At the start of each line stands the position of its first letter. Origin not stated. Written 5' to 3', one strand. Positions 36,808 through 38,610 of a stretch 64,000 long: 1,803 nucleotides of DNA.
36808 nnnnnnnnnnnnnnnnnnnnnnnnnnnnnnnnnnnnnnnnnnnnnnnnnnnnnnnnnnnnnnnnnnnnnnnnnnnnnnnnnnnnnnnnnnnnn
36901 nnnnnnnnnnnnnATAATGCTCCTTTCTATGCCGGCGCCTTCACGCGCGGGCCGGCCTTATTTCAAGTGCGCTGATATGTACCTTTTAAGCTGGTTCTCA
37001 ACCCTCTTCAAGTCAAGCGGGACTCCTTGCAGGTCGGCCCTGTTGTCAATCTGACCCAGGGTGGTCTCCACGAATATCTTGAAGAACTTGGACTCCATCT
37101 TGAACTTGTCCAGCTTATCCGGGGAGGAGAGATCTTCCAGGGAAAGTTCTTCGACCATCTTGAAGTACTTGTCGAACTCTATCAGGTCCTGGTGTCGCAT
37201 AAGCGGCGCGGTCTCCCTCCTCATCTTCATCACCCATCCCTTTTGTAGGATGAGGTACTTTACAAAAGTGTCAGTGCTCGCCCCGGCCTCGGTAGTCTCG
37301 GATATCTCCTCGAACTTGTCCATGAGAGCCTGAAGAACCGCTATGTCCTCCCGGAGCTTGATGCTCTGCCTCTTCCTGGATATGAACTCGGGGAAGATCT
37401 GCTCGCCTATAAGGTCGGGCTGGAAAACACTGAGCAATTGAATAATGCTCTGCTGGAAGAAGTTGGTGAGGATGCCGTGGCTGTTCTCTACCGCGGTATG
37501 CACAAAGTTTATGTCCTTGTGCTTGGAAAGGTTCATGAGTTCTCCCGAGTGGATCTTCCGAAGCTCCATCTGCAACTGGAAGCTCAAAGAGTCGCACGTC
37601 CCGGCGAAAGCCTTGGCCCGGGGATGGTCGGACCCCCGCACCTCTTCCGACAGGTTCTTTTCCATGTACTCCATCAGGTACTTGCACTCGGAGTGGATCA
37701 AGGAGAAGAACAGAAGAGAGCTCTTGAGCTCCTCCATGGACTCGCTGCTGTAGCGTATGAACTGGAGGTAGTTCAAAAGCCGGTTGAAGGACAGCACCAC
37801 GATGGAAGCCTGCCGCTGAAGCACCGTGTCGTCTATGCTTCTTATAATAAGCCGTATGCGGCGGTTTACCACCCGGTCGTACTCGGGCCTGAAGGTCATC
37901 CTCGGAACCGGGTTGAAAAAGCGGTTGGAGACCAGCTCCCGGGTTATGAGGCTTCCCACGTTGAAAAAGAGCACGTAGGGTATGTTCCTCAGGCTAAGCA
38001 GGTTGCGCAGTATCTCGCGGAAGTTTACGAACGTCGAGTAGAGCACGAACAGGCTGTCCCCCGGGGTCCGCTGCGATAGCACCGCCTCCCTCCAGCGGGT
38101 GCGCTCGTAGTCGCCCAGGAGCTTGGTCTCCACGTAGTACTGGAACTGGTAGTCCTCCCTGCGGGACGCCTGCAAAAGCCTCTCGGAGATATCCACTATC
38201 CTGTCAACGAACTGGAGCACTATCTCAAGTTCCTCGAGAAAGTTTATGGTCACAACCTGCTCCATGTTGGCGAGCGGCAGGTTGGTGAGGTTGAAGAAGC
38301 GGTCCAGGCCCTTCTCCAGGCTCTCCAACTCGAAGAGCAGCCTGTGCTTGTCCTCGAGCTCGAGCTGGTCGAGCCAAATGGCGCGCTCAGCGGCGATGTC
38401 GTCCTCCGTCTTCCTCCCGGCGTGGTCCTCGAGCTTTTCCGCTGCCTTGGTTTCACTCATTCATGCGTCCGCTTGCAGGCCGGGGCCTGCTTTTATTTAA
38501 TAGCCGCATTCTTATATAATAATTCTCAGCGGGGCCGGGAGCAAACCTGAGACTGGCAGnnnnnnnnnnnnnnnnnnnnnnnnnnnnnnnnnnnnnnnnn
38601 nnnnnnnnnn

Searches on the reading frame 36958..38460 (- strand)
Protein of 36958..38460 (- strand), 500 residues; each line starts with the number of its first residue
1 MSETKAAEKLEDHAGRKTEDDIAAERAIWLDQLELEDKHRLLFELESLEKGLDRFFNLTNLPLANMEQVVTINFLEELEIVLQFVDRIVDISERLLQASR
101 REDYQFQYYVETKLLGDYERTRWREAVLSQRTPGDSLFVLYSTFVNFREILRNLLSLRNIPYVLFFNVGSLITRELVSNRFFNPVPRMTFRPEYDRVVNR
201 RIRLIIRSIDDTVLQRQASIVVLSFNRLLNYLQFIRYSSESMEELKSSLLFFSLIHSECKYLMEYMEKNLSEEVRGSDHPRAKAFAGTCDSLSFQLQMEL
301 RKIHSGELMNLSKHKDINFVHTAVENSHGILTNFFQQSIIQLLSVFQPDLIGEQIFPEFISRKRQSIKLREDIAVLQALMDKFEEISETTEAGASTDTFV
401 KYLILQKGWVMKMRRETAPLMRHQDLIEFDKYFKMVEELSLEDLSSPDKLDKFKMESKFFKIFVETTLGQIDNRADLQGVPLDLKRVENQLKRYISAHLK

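Call 6: search_protein_families(library=pfam, proteins=[window:36958-38460:-], max_evalue=0.1)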
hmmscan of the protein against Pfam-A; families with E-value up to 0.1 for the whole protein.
window:36958-38460:- (500 aa): 0 families

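Call 7: search_protein_families(library=ncbifam, proteins=[window:36958-38460:-], max_evalue=0.1)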
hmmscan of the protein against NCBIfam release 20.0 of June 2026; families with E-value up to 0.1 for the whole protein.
window:36958-38460:- (500 aa): 0 families

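Call 8: find_homologous_proteins(query=window:36958-38460:-, max_evalue=0.001)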
Query window:36958-38460:- (500 aa): 55 proteins with E <= 0.001 among 8000 candidates.
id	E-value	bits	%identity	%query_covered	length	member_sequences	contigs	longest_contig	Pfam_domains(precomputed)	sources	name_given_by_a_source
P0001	0.0e+0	1085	100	100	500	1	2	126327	-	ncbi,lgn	-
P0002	5.1e-220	749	72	97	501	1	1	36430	-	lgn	-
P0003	3.3e-217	740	69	96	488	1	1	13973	-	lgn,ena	-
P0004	4.4e-217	740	70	98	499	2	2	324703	-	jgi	-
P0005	1.9e-206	705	66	98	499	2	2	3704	-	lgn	-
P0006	5.2e-206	703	64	99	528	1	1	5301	-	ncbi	-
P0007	2.7e-205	701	66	97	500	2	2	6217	-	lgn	-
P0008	5.2e-205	700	66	97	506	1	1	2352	-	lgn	-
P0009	1.5e-203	695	66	96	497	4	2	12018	-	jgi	jgi:hypothetical protein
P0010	2.0e-203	695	65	100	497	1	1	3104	-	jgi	jgi:hypothetical protein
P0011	1.3e-202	692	66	95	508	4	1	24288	-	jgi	jgi:hypothetical protein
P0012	1.8e-201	688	63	100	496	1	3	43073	-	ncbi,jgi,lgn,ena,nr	ncbi:MAG TPA: hypothetical protein VM658_21850 [bacterium]|nr:hypothetical protein [bacterium]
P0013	5.5e-199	680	63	98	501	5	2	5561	-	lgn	-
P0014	6.4e-198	676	66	96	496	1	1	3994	-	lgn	-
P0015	2.8e-192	658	63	97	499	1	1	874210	-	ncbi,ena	-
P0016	1.0e-190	653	59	97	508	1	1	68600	-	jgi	jgi:hypothetical protein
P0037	2.6e-128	447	46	96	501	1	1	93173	-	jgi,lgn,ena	-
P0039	2.5e-126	440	46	97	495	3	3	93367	-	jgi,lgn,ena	-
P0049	8.5e-86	307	36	96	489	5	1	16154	-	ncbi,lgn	ncbi:MAG TPA: hypothetical protein VII00_06035 [bacterium]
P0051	2.1e-83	299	37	95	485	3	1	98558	-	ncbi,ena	-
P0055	2.2e-36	144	27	98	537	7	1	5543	-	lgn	-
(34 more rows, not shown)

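Call 9: search_solved_structures(query=window:36958-38460:-, max_evalue=10)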
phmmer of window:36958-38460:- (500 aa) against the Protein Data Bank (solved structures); distinct sequences matched with E-value up to 10: 1.
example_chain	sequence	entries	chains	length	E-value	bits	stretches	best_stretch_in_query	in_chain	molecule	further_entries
4iiq_C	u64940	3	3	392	1.9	10.6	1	390-480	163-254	Beta-2-microglobulin, MHC class I-related protein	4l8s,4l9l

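Call 11: find_encoding_contigs(protein=P0001, flank=10000, max_places=3)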
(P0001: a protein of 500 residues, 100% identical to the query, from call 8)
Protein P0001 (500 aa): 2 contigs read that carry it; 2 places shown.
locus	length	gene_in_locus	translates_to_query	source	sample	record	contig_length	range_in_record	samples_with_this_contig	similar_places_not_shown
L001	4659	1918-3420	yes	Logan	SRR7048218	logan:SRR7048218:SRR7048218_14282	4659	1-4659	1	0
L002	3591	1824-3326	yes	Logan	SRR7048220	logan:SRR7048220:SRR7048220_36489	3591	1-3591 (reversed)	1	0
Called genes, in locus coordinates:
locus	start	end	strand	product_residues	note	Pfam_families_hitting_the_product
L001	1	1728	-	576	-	?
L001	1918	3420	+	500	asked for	-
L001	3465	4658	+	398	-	?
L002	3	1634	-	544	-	?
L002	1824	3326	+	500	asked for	-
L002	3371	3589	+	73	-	?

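Call 12: find_encoding_contigs(protein=P0004, flank=10000, max_places=2)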
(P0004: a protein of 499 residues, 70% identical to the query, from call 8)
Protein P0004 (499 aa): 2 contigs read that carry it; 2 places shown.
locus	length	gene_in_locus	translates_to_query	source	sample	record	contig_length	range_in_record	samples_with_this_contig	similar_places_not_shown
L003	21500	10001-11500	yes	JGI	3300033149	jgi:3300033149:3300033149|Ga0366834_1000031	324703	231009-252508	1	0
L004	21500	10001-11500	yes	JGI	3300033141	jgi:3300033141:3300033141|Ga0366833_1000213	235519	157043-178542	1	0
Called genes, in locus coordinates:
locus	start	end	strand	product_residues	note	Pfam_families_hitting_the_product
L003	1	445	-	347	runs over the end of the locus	PF09587:PGA_cap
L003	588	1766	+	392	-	PF01208:URO-D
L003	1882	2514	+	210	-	PF02607:B12-binding_2, PF02310:B12-binding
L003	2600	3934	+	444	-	PF00232:Glyco_hydro_1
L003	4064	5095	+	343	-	PF08240:ADH_N, PF00107:ADH_zinc_N, PF13602:ADH_zinc_N_2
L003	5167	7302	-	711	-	PF13116:YhdP (weak)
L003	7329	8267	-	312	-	PF00535:Glycos_transf_2, PF10111:Glyco_tranf_2_2 (faint), PF13641:Glyco_tranf_2_3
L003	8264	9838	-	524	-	PF13231:PMT_2 (weak)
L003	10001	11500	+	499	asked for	-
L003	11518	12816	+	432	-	PF00202:Aminotran_3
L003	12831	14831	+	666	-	PF00999:Na_H_Exchanger, PF02254:TrkA_N, PF02080:TrkA_C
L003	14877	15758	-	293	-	PF13489:Methyltransf_23, PF13847:Methyltransf_31, PF08241:Methyltransf_11, PF08242:Methyltransf_12, PF13649:Methyltransf_25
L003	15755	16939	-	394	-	PF00291:PALP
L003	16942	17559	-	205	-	PF00697:PRAI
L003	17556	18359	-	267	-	PF00218:IGPS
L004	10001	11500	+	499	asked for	-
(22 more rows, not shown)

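Call 13: find_encoding_contigs(protein=P0015, flank=8000, max_places=1)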
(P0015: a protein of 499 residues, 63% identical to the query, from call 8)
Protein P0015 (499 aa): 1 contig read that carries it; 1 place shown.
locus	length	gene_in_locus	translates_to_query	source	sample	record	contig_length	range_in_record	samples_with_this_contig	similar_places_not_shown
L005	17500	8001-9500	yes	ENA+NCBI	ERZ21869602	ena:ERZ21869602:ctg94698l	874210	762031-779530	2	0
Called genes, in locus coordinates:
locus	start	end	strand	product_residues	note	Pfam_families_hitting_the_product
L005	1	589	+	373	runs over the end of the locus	PF06050:HGD-D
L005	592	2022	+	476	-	PF06050:HGD-D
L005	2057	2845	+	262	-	PF01869:BcrAD_BadFG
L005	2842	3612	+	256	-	PF01869:BcrAD_BadFG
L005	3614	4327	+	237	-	PF03598:CdhC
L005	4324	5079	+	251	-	PF00142:Fer4_NifH (faint), PF01656:CbiA, PF02374:ArsA_ATPase (weak), PF06564:CBP_BcsQ (weak), PF10609:ParA (weak), PF13614:AAA_31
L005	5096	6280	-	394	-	PF10974:DUF2804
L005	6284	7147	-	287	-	PF01869:BcrAD_BadFG, PF22521:HypF_C_2 (faint)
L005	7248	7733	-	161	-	-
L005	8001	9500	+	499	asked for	-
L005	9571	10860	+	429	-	PF00202:Aminotran_3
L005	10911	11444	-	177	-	-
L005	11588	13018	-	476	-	PF05496:RuvB_N, PF13191:AAA_16 (faint), PF13604:AAA_30 (faint), PF00004:AAA, PF13173:AAA_14 (faint), PF16193:AAA_assoc_2, PF12002:MgsA_C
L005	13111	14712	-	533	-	PF00656:Peptidase_C14, PF12796:Ank_2, PF12796:Ank_2, PF13637:Ank_4, PF00023:Ank, PF13637:Ank_4, PF13857:Ank_5, PF00023:Ank, +9 more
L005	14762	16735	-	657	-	PF05226:CHASE2, PF00211:Guanylate_cyc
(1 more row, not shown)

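Call 14: find_encoding_contigs(protein=P0016, flank=8000, max_places=1)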
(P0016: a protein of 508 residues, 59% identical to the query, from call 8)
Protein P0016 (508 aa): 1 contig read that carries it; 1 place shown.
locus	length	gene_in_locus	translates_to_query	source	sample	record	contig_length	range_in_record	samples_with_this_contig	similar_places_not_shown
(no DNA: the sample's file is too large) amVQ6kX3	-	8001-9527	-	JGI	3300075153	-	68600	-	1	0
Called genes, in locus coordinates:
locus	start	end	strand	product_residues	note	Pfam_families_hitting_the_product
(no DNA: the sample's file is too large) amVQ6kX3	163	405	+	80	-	-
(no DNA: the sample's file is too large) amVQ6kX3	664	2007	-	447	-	PF03781:FGE-sulfatase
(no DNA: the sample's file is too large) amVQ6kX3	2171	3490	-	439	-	PF03781:FGE-sulfatase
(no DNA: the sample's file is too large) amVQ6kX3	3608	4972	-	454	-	PF03781:FGE-sulfatase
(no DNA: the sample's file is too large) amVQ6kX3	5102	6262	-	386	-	PF00155:Aminotran_1_2, PF01212:Beta_elim_lyase (weak), PF01053:Cys_Met_Meta_PP (weak)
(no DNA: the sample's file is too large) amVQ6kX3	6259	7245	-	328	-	PF04055:Radical_SAM, PF06968:BATS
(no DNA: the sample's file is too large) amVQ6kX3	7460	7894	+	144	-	-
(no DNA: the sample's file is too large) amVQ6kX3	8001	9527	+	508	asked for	-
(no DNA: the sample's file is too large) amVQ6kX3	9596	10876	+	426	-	PF00202:Aminotran_3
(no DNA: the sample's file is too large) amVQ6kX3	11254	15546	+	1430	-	PF01869:BcrAD_BadFG, PF09989:DUF2229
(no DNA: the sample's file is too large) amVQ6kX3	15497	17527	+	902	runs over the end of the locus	PF27464:PlsB_N (faint), PF01553:Acyltransferase, PF19277:GPAT_C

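Call 15: find_encoding_contigs(protein=P0037, flank=8000, max_places=1)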
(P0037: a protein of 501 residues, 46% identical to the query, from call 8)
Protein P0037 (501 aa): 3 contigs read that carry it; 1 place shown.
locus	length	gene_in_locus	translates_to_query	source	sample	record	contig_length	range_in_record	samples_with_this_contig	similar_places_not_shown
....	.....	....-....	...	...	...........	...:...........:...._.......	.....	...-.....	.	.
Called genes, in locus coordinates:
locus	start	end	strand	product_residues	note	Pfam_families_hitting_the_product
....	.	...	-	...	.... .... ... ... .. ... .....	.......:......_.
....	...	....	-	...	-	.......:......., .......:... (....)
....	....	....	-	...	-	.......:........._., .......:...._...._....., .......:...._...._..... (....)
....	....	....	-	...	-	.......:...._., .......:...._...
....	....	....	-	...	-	-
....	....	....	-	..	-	-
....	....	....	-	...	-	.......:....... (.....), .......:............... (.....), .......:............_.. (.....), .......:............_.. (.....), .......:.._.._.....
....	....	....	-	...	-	-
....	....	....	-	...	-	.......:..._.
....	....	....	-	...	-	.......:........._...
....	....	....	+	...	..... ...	-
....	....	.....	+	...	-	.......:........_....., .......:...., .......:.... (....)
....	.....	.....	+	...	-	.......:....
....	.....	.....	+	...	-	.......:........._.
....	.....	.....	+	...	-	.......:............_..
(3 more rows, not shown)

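Call 16: find_encoding_contigs(protein=P0051, flank=8000, max_places=1)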
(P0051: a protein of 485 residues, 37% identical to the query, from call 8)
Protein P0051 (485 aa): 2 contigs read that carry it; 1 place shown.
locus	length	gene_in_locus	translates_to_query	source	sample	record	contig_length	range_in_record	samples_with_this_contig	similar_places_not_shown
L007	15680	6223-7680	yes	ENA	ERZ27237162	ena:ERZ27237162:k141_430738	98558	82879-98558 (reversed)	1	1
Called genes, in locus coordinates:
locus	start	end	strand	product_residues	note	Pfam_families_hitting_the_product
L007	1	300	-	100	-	?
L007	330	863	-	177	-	PF01058:Oxidored_q6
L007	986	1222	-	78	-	PF10006:DUF2249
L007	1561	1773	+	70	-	-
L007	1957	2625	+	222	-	PF00027:cNMP_binding, PF13545:HTH_Crp_2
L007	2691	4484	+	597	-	PF00501:AMP-binding, PF23562:AMP-binding_C_3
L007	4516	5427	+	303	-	PF00535:Glycos_transf_2, PF13641:Glyco_tranf_2_3, PF13632:Glyco_trans_2_3 (weak), PF02709:Glyco_transf_7C (weak)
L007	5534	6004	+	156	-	PF00578:AhpC-TSA, PF08534:Redoxin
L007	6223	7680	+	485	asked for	-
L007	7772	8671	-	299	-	PF18075:FtsX_ECD, PF02687:FtsX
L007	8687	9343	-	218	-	PF00005:ABC_tran, PF13191:AAA_16 (weak), PF13304:AAA_21 (faint)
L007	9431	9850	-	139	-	-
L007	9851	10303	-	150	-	PF07291:MauE, PF07681:DoxX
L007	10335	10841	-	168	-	PF00581:Rhodanese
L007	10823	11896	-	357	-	PF02540:NAD_synthase (weak), PF03054:tRNA_Me_trans, PF20259:tRNA_Me_trans_M, PF20258:tRNA_Me_trans_C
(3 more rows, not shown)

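Call 20: search_solved_structures(query=A1, max_evalue=10)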
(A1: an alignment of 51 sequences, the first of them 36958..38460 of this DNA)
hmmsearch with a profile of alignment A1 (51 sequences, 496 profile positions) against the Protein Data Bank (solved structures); distinct sequences matched with E-value up to 10: 3.
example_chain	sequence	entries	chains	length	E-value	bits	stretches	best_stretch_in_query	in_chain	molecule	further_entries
3vmv_A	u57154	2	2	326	0.15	13.8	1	377-436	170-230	Pectate lyase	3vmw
8syc_A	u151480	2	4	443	0.8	11.4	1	401-450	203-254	cGMP-inhibited 3',5'-cyclic phosphodiesterase 3B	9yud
1so2_A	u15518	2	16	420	1.5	10.5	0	401-450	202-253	cGMP-inhibited 3',5'-cyclic phosphodiesterase B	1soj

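Call 24: find_related_loci(query=A1, collection=genome_contigs, flank=6000)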
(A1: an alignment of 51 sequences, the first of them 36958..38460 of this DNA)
Query A1 (500 aa) in genome_contigs; peptide patterns used: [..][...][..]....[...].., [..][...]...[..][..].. (x = any residue, [..] = any of these).
239 stretches matched a pattern; 86 encode a relative of the query (tblastn E <= 1e-3); the best 80 are kept; 80 distinct loci.
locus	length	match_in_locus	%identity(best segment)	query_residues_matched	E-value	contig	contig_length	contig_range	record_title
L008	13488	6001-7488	63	1-500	0e+0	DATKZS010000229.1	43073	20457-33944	MAG TPA_asm: bacterium isolate SMAG_U14251 k141_2634743, whole genome shotgun sequence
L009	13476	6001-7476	63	11-496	0e+0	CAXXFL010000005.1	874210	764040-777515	MAG: bacterium isolate 752fb81a-13fd-4ee9-82f2-ea19cd7f7e31 genome assembly, contig: contig_5, whole genome shotgun sequ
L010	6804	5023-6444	61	22-495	0e+0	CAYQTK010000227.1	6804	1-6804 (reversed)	MAG TPA_asm: uncultured bacterium isolate SRP141376_co2_390 genome assembly, contig: NODE_19383_length_6804_cov_8.356645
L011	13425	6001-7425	56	22-496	7e-174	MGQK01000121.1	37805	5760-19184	MAG: Deltaproteobacteria bacterium RBG_13_61_14 RBG_13_scaffold_876, whole genome shotgun sequence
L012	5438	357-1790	54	19-496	4e-176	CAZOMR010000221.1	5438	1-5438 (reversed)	MAG TPA_asm: uncultured bacterium isolate binchicken_co19_524 genome assembly, contig: NODE_26706_length_5438_cov_6.6329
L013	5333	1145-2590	49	19-500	2e-155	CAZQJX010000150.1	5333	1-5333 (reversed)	MAG TPA_asm: uncultured bacterium isolate binchicken_co6_402 genome assembly, contig: NODE_20719_length_5333_cov_6.95225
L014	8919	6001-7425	50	26-500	7e-147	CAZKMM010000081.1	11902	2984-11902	MAG TPA_asm: uncultured bacterium isolate binchicken_co256_893 genome assembly, contig: NODE_13748_length_11902_cov_6.54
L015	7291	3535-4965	47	16-492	3e-144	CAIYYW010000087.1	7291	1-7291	MAG: uncultured delta proteobacterium isolate AlinenSediments_bin-1115 genome assembly, contig: bin-1115:087/401, whole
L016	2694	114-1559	49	15-496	1e-150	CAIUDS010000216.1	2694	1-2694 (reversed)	MAG: uncultured delta proteobacterium isolate AlinenSedimentsD2_bin-1424 genome assembly, contig: bin-1424:216/816, whol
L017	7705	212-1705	44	5-500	3e-129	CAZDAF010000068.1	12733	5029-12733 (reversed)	MAG TPA_asm: uncultured bacterium isolate binchicken_co334_234 genome assembly, contig: NODE_8899_length_12733_cov_4.401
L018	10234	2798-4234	45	26-500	3e-124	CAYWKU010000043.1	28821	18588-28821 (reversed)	MAG TPA_asm: uncultured bacterium isolate SRP141376_co1_276 genome assembly, contig: NODE_3734_length_28821_cov_11.47709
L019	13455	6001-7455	37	16-496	1e-97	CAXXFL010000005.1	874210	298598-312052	MAG: bacterium isolate 752fb81a-13fd-4ee9-82f2-ea19cd7f7e31 genome assembly, contig: contig_5, whole genome shotgun sequ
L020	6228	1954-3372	38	22-497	1e-97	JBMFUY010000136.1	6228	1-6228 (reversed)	MAG: bacterium isolate KM4348-15 NODE_136_length_6228_cov_15.877783, whole genome shotgun sequence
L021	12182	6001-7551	39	4-497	3e-98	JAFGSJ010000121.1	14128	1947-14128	MAG: bacterium isolate Zod_Metabat.886 k87_6882253, whole genome shotgun sequence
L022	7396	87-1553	37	3-497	1e-96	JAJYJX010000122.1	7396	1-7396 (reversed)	MAG: bacterium isolate DBS2-1.bin173 NODE_20093_length_7396_cov_1.203329, whole genome shotgun sequence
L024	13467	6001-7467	36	14-496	1e-94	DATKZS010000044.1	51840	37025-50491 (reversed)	MAG TPA_asm: bacterium isolate SMAG_U14251 k141_2707234, whole genome shotgun sequence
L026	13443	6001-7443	36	11-497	6e-90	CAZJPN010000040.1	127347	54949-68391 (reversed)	MAG TPA_asm: uncultured Pseudomonadota bacterium isolate SRP271791_co1_55 genome assembly, contig: k141_146658, whole ge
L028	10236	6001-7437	35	21-496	1e-88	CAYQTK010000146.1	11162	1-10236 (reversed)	MAG TPA_asm: uncultured bacterium isolate SRP141376_co2_390 genome assembly, contig: NODE_11143_length_11162_cov_8.80597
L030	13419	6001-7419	36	22-497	5e-88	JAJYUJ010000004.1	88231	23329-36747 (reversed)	MAG: bacterium isolate DX4.bin27 NODE_108_length_88231_cov_4.784380, whole genome shotgun sequence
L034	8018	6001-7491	35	16-495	4e-79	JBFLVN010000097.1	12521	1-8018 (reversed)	MAG: Bdellovibrionota bacterium isolate MAG007 MAG007_97, whole genome shotgun sequence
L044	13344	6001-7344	33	29-495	2e-69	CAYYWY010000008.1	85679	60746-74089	MAG TPA_asm: uncultured Nitrospiraceae bacterium isolate SRP290908_co1_101 genome assembly, contig: NODE_249_length_8567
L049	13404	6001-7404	32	14-495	1e-66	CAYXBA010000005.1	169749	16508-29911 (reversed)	MAG TPA_asm: uncultured Nitrospiraceae bacterium isolate binchicken_co269_240 genome assembly, contig: NODE_82_length_16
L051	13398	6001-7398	32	13-495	5e-65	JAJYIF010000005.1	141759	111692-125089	MAG: Nitrospirae bacterium isolate DBS2-1.bin112 NODE_172_length_141759_cov_2.853338, whole genome shotgun sequence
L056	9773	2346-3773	29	20-494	2e-62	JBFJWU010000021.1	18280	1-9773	MAG: bacterium isolate Mix_sand19.2022.05.G.30 k141_432187_length_18280_cov_9.0001, whole genome shotgun sequence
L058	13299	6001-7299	30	44-495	1e-60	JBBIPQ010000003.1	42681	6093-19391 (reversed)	MAG: Nitrospirota bacterium isolate BR1S70218_bin_306 NODE_663_length_42681_cov_5.43944, whole genome shotgun sequence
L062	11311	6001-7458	28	10-494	2e-57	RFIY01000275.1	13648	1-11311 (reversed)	MAG: Candidatus Dadabacteria bacterium isolate J088 k99_807380, whole genome shotgun sequence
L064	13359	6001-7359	30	26-495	6e-63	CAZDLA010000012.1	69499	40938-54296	MAG TPA_asm: uncultured Nitrospiraceae bacterium isolate SRP302447_co1_783 genome assembly, contig: NODE_1257_length_694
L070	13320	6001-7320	27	24-483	9e-36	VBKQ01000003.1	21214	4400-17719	MAG: Deltaproteobacteria bacterium isolate DP_13 14_1009_09_20cm_scaffold_2226, whole genome shotgun sequence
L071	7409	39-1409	27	24-497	8e-36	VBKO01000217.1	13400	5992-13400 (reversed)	MAG: Deltaproteobacteria bacterium isolate DP_11 14_0927_12_40cm_scaffold_10301, whole genome shotgun sequence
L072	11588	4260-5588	26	24-483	2e-35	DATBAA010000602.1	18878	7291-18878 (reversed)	MAG TPA_asm: Myxococcales bacterium isolate SMAG_U5719 k141_1807239, whole genome shotgun sequence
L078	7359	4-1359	25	44-495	1e-34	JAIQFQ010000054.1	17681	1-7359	MAG: Terriglobia bacterium isolate SRVP_14 SR-VP_26_10_2019_C_40cm_scaffold_2911, whole genome shotgun sequence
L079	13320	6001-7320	26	24-483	7e-34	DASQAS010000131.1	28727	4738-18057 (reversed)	MAG TPA_asm: Myxococcales bacterium isolate SMAG_U11651 k141_517335, whole genome shotgun sequence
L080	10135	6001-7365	26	24-495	6e-34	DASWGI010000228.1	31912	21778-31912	MAG TPA_asm: Myxococcales bacterium isolate SMAG_U2812 k141_2708148, whole genome shotgun sequence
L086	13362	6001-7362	25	42-495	4e-32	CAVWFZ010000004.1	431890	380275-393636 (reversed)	MAG: Thermoanaerobaculaceae bacterium isolate MFD04408.bin.1.165 genome assembly, contig: contig_34147, whole genome sho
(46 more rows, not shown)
